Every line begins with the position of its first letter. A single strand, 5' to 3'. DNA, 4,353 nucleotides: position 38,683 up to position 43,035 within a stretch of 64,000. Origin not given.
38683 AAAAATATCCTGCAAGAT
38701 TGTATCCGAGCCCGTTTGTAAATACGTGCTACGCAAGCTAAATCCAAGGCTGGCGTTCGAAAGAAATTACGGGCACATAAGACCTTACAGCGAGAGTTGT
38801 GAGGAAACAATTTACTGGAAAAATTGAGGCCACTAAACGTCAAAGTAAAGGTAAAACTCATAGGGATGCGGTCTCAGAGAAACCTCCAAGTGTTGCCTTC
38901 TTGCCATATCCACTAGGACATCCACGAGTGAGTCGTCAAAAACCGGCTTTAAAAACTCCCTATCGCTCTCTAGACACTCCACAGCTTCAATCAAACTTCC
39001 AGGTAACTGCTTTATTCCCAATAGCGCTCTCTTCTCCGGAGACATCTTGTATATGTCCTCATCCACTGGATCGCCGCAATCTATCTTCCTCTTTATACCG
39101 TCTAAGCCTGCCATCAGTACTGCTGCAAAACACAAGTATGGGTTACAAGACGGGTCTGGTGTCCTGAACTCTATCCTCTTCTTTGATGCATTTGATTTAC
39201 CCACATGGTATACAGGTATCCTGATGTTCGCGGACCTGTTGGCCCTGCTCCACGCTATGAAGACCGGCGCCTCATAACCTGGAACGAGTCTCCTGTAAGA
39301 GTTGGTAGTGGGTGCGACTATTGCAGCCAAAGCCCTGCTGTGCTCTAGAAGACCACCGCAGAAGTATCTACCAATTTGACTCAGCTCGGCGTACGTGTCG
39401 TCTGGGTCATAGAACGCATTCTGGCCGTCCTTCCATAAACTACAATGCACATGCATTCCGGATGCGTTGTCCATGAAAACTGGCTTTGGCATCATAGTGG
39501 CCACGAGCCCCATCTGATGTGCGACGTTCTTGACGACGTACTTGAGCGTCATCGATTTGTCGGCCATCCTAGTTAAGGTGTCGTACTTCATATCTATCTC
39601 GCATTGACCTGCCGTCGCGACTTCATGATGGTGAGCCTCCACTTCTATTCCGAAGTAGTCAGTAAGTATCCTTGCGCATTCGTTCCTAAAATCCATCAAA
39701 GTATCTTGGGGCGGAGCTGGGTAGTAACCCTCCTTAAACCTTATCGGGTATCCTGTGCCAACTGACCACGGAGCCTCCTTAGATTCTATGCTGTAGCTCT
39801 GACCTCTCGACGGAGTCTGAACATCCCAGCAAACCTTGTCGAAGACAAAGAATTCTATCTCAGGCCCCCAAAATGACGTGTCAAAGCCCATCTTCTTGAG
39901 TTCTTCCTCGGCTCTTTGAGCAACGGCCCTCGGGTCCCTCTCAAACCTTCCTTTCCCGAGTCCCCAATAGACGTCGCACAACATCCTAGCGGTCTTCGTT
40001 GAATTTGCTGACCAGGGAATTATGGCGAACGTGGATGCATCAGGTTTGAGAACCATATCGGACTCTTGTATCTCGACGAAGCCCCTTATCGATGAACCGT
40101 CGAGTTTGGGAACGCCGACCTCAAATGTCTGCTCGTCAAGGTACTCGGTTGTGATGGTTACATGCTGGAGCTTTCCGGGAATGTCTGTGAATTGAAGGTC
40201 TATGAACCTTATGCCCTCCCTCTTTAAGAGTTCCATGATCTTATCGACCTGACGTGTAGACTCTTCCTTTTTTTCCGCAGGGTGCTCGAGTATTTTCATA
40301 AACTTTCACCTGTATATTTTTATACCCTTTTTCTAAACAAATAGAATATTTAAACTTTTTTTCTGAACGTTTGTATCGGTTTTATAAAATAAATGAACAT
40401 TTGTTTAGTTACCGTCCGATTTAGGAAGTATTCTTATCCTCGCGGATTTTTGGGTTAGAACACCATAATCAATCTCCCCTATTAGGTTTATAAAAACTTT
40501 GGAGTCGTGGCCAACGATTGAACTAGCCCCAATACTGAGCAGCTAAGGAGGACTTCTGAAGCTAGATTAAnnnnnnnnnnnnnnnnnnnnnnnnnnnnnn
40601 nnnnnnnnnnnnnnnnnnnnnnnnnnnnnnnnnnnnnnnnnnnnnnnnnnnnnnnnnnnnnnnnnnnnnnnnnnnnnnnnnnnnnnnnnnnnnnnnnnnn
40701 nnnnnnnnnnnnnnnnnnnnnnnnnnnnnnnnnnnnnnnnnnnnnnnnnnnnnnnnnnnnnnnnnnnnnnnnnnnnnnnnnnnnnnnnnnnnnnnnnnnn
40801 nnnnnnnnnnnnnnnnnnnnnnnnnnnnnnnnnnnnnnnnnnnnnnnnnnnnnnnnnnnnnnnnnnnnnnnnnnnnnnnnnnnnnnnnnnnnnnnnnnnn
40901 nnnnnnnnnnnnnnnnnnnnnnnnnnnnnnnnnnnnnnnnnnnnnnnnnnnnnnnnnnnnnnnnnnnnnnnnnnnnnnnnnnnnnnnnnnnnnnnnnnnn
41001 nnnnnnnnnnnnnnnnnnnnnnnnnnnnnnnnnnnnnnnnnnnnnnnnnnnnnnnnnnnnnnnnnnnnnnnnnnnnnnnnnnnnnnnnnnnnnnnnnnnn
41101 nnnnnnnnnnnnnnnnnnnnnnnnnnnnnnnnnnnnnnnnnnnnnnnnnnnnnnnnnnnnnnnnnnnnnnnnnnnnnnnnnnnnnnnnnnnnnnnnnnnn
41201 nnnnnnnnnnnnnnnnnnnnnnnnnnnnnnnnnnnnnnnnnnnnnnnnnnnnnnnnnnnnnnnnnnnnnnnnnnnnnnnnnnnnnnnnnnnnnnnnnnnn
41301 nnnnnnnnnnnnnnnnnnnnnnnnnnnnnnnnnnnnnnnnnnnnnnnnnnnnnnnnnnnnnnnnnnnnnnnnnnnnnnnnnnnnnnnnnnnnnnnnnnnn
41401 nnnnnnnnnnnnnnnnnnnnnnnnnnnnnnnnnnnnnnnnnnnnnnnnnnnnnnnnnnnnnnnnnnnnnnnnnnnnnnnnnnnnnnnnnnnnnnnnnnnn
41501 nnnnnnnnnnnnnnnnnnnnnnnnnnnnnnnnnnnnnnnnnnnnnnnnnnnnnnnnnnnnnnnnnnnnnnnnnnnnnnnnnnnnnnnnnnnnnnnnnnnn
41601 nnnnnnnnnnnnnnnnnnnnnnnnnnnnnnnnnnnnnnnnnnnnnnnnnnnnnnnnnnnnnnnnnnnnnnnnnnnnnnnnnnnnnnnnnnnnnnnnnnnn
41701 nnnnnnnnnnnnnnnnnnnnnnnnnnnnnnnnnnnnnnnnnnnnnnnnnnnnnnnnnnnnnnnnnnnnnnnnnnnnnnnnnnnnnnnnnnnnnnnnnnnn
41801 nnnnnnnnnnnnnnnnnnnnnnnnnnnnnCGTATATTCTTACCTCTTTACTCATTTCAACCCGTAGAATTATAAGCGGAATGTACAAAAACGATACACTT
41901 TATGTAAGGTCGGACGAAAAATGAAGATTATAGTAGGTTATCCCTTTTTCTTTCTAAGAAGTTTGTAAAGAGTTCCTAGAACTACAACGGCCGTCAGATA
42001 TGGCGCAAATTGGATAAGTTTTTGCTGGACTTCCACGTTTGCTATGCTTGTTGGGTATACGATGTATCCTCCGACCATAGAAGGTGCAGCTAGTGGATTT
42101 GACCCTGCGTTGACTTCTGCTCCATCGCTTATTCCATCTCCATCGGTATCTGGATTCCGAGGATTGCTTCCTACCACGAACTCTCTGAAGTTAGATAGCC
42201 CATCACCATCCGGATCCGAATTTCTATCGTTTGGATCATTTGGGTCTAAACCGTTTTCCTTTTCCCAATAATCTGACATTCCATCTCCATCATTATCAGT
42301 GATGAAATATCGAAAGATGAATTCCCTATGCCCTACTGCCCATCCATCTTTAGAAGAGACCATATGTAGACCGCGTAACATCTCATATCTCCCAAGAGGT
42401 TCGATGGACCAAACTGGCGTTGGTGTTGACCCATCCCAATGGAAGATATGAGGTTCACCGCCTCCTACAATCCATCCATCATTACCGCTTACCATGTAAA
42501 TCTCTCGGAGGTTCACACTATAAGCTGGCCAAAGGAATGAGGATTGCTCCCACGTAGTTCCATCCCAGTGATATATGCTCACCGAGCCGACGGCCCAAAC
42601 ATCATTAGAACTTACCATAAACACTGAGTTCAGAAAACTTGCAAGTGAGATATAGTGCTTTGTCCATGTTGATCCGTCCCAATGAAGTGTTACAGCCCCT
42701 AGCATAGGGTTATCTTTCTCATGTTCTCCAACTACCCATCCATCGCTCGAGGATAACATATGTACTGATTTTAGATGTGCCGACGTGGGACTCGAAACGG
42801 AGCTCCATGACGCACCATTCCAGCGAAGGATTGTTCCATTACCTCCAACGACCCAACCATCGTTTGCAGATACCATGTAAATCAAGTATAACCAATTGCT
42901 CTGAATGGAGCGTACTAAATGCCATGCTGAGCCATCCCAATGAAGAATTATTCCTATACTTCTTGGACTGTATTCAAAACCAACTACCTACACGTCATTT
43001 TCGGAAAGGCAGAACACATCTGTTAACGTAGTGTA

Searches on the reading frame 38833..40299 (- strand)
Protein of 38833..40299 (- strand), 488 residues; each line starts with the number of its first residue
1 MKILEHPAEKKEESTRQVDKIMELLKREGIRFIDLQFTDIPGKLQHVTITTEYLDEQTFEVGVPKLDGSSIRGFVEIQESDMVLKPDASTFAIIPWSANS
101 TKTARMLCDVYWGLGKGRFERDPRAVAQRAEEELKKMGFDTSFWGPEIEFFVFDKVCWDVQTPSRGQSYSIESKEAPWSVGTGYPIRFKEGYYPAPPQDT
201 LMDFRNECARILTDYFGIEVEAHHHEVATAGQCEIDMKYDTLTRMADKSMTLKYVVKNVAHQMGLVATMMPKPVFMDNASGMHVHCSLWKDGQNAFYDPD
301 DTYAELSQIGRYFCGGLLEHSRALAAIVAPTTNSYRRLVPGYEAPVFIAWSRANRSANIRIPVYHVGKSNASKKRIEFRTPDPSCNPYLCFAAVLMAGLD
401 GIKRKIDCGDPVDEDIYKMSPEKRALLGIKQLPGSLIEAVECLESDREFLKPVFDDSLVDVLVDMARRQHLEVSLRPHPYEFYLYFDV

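Call 21: find_encoding_contigs(protein=window:38833-40299:-, flank=10000, max_places=1)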
Protein window:38833-40299:- (488 aa): 23 contigs read that carry it; 1 place shown.
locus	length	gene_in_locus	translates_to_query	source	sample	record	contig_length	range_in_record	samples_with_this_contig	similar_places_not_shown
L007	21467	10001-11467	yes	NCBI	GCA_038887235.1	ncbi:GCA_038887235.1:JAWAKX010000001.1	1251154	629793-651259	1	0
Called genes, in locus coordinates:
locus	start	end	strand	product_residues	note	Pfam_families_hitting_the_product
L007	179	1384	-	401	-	PF00753:Lactamase_B, PF19583:ODP, PF00258:Flavodoxin_1 (weak)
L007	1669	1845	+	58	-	PF04945:YHS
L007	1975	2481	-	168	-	-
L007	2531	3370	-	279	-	-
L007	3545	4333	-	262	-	-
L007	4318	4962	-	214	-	PF00154:RecA_N (weak), PF13481:AAA_25, PF03796:DnaB_C (faint), PF06745:ATPase, PF23442:DUF7125 (weak)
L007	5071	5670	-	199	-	PF10120:ThiN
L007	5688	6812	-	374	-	PF00586:AIRS, PF02769:AIRS_C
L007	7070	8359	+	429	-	PF14870:PSII_BNR (faint), PF18884:TSP3_bac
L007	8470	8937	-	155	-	-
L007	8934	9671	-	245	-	PF06745:ATPase, PF23442:DUF7125 (faint)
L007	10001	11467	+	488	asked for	PF03951:Gln-synt_N, PF00120:Gln-synt_C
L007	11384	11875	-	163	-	-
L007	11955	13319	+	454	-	-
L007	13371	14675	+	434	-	PF00815:Histidinol_dh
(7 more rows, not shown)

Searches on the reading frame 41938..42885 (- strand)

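Call 38: search_protein_families(library=pfam, proteins=[window:41938-42885:-], max_evalue=0.001)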
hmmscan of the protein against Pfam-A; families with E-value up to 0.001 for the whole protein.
window:41938-42885:- (315 aa): 2 families
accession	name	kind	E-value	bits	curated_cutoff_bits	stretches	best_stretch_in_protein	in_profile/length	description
PF18884.5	TSP3_bac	-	7.6e-20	70.9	25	2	246-265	1-20/22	Bacterial TSP3 repeat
PF14870.12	PSII_BNR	-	0.00028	20.7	27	0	6-54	243-295/303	Photosynthesis system II assembly factor YCF48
